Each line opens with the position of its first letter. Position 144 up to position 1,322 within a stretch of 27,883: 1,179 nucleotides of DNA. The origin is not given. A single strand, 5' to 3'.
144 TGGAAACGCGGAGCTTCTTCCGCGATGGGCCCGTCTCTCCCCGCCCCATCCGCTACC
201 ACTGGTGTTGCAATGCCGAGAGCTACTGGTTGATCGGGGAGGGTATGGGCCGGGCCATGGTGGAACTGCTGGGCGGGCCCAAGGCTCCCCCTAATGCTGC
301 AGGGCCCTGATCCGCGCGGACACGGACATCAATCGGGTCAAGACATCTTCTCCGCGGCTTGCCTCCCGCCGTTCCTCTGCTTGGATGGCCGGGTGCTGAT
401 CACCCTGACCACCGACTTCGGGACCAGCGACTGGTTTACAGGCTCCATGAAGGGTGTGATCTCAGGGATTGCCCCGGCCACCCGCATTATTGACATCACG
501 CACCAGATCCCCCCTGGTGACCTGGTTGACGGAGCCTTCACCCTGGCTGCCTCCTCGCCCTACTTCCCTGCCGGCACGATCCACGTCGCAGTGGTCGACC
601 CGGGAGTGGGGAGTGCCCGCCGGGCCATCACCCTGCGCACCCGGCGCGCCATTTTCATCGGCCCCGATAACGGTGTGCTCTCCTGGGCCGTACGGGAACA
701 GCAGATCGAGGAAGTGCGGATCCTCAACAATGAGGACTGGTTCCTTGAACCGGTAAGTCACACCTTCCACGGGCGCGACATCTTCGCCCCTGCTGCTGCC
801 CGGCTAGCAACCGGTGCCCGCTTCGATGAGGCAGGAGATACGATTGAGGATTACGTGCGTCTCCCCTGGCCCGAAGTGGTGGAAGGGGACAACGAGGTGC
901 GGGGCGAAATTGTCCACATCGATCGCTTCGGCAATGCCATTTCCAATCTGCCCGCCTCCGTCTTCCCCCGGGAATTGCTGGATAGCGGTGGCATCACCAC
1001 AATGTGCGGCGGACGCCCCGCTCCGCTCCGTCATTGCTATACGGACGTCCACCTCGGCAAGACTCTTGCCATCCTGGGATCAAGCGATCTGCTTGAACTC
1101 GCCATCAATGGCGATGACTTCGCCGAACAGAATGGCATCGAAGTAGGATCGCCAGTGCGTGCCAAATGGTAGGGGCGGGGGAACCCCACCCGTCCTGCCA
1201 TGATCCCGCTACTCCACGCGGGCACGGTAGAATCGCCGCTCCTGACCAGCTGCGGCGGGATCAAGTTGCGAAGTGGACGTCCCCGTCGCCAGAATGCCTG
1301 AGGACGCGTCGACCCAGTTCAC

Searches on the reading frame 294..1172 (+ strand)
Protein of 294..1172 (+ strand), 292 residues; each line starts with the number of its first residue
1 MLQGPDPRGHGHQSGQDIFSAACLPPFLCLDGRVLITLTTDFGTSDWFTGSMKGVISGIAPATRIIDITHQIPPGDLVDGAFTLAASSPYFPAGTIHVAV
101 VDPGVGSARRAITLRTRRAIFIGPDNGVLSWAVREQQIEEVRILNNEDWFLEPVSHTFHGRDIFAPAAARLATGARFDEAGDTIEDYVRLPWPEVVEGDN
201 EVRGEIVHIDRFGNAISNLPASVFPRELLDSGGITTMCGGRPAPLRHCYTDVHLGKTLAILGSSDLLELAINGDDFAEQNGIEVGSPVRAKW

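Call 8: search_protein_families(library=pfam, proteins=[window:294-1172:+], max_evalue=0.001)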
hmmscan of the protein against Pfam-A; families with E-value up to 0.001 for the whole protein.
window:294-1172:+ (292 aa): 2 families
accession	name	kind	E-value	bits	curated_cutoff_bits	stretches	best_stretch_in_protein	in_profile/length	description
PF01887.21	SAM_HAT_N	-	1.1e-55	187.8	26.3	1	36-181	1-145/145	SAM hydroxide adenosyltransferase N-terminal domain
PF20257.3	SAM_HAT_C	-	3.5e-19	69.3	25.5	1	204-289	1-84/84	SAM hydroxide adenosyltransferase C-terminal domain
